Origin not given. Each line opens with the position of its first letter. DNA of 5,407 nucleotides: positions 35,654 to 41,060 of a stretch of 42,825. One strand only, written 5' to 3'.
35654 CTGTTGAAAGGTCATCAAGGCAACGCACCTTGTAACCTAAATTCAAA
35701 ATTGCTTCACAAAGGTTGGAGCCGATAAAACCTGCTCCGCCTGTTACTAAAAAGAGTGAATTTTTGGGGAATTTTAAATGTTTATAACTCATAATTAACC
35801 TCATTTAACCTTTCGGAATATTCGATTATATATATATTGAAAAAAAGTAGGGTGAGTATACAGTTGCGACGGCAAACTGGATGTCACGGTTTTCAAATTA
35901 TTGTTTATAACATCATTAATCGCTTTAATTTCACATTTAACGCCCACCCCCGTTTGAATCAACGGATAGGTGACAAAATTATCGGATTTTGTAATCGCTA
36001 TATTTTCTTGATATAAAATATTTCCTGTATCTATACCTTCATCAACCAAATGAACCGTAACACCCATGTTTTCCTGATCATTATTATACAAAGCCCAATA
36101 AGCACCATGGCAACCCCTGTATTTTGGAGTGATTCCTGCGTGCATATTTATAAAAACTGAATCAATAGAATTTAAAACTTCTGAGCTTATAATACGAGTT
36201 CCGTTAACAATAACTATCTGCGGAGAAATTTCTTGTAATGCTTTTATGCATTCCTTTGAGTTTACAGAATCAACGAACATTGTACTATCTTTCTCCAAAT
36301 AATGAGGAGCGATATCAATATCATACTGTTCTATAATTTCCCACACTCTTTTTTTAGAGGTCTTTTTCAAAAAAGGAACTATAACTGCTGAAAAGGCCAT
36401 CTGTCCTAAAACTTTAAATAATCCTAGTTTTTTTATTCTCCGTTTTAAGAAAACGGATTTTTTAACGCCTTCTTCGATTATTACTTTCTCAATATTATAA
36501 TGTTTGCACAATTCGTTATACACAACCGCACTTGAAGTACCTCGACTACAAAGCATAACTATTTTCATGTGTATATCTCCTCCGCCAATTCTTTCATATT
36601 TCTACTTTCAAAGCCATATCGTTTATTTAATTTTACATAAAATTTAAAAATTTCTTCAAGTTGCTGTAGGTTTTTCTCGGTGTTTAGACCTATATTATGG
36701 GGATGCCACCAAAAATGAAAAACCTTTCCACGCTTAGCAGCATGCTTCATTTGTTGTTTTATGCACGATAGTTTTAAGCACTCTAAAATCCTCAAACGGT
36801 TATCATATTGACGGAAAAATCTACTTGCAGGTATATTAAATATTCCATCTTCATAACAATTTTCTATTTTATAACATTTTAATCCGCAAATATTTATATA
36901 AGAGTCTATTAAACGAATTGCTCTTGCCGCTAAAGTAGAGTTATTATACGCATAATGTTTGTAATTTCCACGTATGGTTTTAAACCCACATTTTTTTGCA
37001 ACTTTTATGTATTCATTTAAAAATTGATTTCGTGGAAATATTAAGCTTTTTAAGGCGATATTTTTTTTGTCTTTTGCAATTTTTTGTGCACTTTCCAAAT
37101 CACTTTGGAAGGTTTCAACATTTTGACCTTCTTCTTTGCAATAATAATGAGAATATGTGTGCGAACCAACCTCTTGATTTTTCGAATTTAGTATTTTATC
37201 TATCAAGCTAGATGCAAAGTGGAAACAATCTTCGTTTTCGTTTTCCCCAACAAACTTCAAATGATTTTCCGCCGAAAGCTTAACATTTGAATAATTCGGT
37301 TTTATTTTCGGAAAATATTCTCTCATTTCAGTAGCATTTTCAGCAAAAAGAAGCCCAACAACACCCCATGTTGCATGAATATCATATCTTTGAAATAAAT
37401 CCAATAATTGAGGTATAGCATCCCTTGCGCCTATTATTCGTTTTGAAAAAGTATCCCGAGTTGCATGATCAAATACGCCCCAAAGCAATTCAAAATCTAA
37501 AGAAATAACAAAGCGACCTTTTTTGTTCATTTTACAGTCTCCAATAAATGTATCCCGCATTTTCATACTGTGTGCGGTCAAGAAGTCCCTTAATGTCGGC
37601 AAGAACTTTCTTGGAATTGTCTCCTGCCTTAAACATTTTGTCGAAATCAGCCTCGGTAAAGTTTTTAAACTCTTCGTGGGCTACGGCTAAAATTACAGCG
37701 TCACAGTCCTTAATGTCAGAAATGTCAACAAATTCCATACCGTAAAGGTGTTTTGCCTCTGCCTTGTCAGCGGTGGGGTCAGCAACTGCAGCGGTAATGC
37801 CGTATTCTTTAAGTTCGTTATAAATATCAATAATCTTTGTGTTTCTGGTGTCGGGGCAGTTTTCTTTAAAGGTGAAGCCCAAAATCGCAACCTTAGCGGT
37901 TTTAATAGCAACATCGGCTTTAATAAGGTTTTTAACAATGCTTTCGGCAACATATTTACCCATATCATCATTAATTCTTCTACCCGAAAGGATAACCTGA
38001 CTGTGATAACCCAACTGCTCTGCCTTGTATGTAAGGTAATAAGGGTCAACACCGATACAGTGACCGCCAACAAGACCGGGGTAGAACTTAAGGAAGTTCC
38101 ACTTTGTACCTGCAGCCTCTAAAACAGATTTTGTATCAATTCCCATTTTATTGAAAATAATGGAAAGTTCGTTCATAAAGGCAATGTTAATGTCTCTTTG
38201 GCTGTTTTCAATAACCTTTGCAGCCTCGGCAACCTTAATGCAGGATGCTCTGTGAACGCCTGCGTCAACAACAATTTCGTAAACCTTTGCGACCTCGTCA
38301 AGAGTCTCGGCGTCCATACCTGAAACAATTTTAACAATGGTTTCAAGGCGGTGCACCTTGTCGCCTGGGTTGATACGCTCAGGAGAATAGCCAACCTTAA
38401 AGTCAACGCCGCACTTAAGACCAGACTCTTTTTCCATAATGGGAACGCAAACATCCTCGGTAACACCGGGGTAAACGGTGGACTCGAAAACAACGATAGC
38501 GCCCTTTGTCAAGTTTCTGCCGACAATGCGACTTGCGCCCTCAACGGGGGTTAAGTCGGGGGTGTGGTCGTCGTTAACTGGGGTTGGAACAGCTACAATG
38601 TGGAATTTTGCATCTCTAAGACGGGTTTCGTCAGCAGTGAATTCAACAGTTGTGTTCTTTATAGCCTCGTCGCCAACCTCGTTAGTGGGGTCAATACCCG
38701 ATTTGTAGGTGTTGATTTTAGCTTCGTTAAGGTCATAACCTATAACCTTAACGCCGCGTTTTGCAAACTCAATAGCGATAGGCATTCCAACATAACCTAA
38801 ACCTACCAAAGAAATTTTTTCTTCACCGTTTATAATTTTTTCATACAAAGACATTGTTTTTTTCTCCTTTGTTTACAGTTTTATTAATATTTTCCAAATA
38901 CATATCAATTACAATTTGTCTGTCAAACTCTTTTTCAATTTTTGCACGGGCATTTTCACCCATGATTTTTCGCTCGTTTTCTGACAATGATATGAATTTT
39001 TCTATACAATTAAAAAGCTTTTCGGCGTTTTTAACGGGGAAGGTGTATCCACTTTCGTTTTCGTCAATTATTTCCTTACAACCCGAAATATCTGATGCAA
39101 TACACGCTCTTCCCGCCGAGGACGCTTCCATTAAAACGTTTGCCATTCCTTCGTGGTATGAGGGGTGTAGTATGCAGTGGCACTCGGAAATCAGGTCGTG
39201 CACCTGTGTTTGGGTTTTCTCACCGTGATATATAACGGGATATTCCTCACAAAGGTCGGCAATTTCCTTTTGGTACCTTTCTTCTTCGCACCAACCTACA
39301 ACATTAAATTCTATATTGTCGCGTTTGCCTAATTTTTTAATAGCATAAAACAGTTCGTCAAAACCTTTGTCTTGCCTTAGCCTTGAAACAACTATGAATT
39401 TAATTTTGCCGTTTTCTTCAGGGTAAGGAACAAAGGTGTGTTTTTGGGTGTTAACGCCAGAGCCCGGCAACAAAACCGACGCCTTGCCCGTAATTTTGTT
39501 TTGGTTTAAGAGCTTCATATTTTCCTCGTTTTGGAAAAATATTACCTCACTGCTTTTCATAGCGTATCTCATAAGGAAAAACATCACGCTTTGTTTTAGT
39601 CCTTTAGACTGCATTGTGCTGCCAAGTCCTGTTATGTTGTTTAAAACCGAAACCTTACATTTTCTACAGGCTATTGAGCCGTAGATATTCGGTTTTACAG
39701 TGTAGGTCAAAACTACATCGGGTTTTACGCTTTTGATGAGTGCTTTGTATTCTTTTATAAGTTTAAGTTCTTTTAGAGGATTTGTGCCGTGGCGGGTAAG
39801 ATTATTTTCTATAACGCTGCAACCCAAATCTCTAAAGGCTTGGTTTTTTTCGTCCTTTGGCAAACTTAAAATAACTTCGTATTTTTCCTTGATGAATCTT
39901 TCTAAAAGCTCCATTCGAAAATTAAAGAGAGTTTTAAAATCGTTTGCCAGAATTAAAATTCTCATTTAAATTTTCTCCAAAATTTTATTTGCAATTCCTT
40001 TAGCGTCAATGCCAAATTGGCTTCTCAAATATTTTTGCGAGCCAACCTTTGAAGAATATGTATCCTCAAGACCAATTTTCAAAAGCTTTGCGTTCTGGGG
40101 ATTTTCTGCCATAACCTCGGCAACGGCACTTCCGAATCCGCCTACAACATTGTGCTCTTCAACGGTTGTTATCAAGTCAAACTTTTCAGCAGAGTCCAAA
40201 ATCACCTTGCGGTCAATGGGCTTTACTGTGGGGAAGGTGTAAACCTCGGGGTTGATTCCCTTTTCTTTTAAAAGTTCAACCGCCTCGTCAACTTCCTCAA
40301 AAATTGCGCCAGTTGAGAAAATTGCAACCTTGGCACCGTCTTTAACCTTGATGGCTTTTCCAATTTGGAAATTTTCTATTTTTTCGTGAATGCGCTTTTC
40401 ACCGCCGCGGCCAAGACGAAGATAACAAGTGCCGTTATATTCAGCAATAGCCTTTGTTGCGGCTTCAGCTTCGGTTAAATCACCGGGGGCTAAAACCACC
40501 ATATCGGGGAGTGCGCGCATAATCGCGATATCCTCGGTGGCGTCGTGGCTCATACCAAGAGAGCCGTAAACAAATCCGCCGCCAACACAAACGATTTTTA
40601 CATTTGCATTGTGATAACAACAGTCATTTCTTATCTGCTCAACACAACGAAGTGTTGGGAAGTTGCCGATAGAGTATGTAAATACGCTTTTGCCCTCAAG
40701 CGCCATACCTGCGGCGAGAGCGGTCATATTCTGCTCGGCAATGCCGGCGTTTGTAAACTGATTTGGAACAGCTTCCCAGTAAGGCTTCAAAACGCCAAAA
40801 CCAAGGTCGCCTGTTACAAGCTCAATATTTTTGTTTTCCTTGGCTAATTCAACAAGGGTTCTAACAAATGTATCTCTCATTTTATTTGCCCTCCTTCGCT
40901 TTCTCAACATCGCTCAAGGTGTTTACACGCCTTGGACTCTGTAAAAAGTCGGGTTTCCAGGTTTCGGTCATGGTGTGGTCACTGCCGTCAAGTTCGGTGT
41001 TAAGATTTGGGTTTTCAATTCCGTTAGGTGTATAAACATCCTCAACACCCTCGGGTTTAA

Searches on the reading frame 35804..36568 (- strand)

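Call 5: search_protein_families(library=pfam, proteins=[window:35804-36568:-])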
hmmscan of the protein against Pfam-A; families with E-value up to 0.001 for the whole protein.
window:35804-36568:- (255 aa): 1 family
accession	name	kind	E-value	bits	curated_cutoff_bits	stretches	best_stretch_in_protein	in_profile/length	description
PF00551.24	Formyl_trans_N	-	2.3e-20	73.5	26.1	1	91-198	56-162/181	Formyl transferase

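Call 7: search_protein_families(library=ncbifam, proteins=[window:35804-36568:-], max_evalue=0.00001)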
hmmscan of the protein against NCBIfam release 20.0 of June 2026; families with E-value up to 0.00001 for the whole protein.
window:35804-36568:- (255 aa): 7 families
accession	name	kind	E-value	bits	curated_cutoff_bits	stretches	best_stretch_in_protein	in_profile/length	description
TIGR00639.1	PurN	equivalog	8e-18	64.7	150.1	1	103-199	67-163/192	phosphoribosylglycinamide formyltransferase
TIGR00460.1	fmt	equivalog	7.4e-15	54.9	201.5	1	93-219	56-183/315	methionyl-tRNA formyltransferase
NF005998.1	PRK08125.1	equivalog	1.2e-14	53.7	777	1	94-200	53-160/649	bifunctional UDP-4-amino-4-deoxy-L-arabinose formyltransferase/UDP-glucuronic acid oxidase ArnA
NF005414.0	PRK06988.1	equivalog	2.6e-12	46.4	316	1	97-196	59-158/311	formyltransferase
NF005755.0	PRK07579.1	equivalog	8.7e-11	42.1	238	1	131-227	82-174/245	dTDP-4-amino-4,6-dideoxyglucose formyltransferase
TIGR00655.1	PurU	equivalog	3.6e-08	33.4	285.95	1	74-198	123-243/280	formyltetrahydrofolate deformylase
NF004684.0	PRK06027.1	subfamily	2.1e-07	30.9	223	1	77-213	131-261/286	formyltetrahydrofolate deformylase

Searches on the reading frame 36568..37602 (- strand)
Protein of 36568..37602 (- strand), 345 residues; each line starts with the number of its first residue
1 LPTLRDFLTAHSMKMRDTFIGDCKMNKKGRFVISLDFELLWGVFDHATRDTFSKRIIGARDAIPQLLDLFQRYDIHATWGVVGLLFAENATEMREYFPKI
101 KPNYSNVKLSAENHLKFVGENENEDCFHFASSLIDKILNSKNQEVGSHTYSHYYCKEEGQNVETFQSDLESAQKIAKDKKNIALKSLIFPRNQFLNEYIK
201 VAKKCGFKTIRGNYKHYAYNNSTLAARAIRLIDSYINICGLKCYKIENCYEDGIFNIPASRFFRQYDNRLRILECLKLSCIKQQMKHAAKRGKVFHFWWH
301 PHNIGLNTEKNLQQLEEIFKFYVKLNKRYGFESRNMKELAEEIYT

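Call 5: search_protein_families(library=pfam, proteins=[window:36568-37602:-])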
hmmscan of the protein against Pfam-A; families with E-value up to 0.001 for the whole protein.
window:36568-37602:- (345 aa): 2 families
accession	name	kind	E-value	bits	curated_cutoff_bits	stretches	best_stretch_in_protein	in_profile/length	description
PF01522.26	Polysacc_deac_1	-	2.8e-10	40.7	23.1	1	58-209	16-123/124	Polysaccharide deacetylase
PF10096.14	DUF2334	-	2.4e-05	24.5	26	1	137-315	61-199/203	Uncharacterized protein conserved in bacteria (DUF2334)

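Call 7: search_protein_families(library=ncbifam, proteins=[window:36568-37602:-], max_evalue=0.00001)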
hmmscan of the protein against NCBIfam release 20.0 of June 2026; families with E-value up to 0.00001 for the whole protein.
window:36568-37602:- (345 aa): 1 family
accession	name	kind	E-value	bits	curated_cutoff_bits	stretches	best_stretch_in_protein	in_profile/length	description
TIGR02764.1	spore_ybaN_pdaB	equivalog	1.2e-08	35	237.4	1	138-223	54-137/191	polysaccharide deacetylase family sporulation protein PdaB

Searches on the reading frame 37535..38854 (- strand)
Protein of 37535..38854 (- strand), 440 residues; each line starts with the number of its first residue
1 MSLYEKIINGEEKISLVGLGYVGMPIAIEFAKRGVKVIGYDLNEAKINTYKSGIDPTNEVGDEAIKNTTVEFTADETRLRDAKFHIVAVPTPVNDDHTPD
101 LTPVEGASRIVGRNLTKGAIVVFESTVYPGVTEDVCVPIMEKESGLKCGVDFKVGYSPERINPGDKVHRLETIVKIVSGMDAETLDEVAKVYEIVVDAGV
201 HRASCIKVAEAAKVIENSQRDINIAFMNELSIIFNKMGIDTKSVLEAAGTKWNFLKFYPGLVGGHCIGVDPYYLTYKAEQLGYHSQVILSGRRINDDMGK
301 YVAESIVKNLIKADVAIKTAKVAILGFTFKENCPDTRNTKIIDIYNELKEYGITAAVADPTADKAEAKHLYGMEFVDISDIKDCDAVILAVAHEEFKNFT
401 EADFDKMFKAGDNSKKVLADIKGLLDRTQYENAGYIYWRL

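Call 5: search_protein_families(library=pfam, proteins=[window:37535-38854:-])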
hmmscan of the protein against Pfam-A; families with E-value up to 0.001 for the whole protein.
window:37535-38854:- (440 aa): 5 families
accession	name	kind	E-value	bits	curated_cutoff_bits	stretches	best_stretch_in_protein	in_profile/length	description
PF03721.20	UDPG_MGDP_dh_N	-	3.8e-38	131.4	27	1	13-187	2-182/187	UDP-glucose/GDP-mannose dehydrogenase family, NAD binding domain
PF00984.24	UDPG_MGDP_dh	-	8.9e-26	90.3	25.4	1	208-296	2-93/94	UDP-glucose/GDP-mannose dehydrogenase family, central domain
PF03720.21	UDPG_MGDP_dh_C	-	1.6e-23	83.5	30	1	323-427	1-103/103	UDP-glucose/GDP-mannose dehydrogenase family, UDP binding domain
PF03446.21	NAD_binding_2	-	5.5e-06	26.9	21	1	13-134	1-102/161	NAD binding domain of 6-phosphogluconate dehydrogenase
PF02737.24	3HCDH_N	-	0.00016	22.1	22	0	13-66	1-56/180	3-hydroxyacyl-CoA dehydrogenase, NAD binding domain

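Call 7: search_protein_families(library=ncbifam, proteins=[window:37535-38854:-], max_evalue=0.00001)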
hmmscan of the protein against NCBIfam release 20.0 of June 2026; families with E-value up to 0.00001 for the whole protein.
window:37535-38854:- (440 aa): 7 families
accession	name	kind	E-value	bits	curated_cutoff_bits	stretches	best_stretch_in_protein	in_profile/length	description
NF011729.0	PRK15182.1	equivalog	2.3e-139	464.9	592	1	11-429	6-420/425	Vi polysaccharide biosynthesis UDP-N-acetylglucosamine C-6 dehydrogenase TviB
TIGR03026.1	NDP-sugDHase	subfamily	2.4e-117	392.2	189.8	1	13-409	2-404/413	nucleotide sugar dehydrogenase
NF040825.1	UDPMaNacDH_Arch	equivalog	4.6e-66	223.4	750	1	13-425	2-401/418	UDP-N-acetyl-D-mannosamine dehydrogenase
NF008286.0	PRK11064.1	equivalog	4.6e-66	223.1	459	1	12-407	4-410/420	UDP-N-acetyl-D-mannosamine dehydrogenase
NF041297.1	UDPGDh_AglM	equivalog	6.6e-48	163.7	670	1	13-409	2-407/429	UDP-glucose 6-dehydrogenase AglM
NF047673.2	TeichurnBiosyTuaD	equivalog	1.2e-36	126.8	700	1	12-438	2-427/439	UDP-glucose 6-dehydrogenase TuaD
NF011631.0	PRK15057.1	equivalog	2.2e-06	27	757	1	13-363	2-340/388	UDP-glucose 6-dehydrogenase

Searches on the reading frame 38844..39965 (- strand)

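Call 5: search_protein_families(library=pfam, proteins=[window:38844-39965:-])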
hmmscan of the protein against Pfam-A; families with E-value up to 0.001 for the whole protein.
window:38844-39965:- (374 aa): 6 families
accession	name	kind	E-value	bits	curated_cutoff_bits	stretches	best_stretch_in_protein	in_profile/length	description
PF00534.26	Glycos_transf_1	-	1.4e-30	106.5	26.4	1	182-341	10-171/172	Glycosyl transferases group 1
PF13692.12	Glyco_trans_1_4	-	1.3e-23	84.2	27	1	189-325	3-140/142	Glycosyl transferases group 1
PF13477.12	Glyco_trans_4_2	-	3.3e-16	60.2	23.4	1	2-146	1-139/139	Glycosyl transferase 4-like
PF20706.3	GT4-conflict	-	9.9e-07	28.5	26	1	161-303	173-323/385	Family 4 Glycosyltransferase in conflict systems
PF13524.12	Glyco_trans_1_2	-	8.9e-05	22.9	25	1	209-348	6-134/144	Glycosyl transferase-like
PF13579.12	Glyco_trans_4_4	-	0.0002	22.1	29.7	1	19-148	9-137/158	Glycosyl transferase 4-like domain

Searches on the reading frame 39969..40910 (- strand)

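Call 5: search_protein_families(library=pfam, proteins=[window:39969-40910:-])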
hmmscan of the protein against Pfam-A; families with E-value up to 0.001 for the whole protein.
window:39969-40910:- (314 aa): 3 families
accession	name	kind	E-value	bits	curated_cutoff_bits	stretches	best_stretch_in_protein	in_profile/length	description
PF02780.25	Transketolase_C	-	1.2e-24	87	25.9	1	184-306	1-124/124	Transketolase, C-terminal domain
PF02779.29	Transket_pyr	-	2.8e-24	86.2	27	1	10-168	4-169/174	Transketolase, pyrimidine binding domain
PF17147.9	PFOR_II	-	0.00074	20.3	27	0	193-273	1-81/102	Pyruvate:ferredoxin oxidoreductase core domain II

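Call 7: search_protein_families(library=ncbifam, proteins=[window:39969-40910:-], max_evalue=0.00001)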
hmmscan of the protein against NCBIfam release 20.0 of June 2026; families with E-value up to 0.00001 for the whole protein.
window:39969-40910:- (314 aa): 9 families
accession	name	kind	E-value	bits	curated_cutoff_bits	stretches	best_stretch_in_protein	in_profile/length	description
NF004559.0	PRK05899.2-5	equivalog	9.4e-52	176.1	488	1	11-313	320-623/627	transketolase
TIGR00204.1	dxs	equivalog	2.4e-49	168.4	465.95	1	11-313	312-614/616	1-deoxy-D-xylulose-5-phosphate synthase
NF004556.0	PRK05899.2-2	equivalog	2.2e-34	118.7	575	1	9-313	322-637/639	transketolase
NF008968.0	PRK12315.1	subfamily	1.4e-31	109.5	510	1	9-312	279-579/582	1-deoxy-D-xylulose-5-phosphate synthase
NF003933.0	PRK05444.2-2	equivalog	1.4e-29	103.1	395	1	16-312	300-603/606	1-deoxy-D-xylulose-5-phosphate synthase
NF006667.0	PRK09212.1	subfamily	1e-16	60.8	321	1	50-270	51-279/327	pyruvate dehydrogenase complex E1 component subunit beta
NF008854.0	PRK11892.1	equivalog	4.6e-11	42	454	1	131-269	275-417/464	pyruvate dehydrogenase complex E1 component subunit beta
TIGR00232.1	tktlase_bact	equivalog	5.4e-10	38.3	682.25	1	50-234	396-582/654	transketolase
NF004558.0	PRK05899.2-4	equivalog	4.6e-07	28.6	788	1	53-311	394-647/651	transketolase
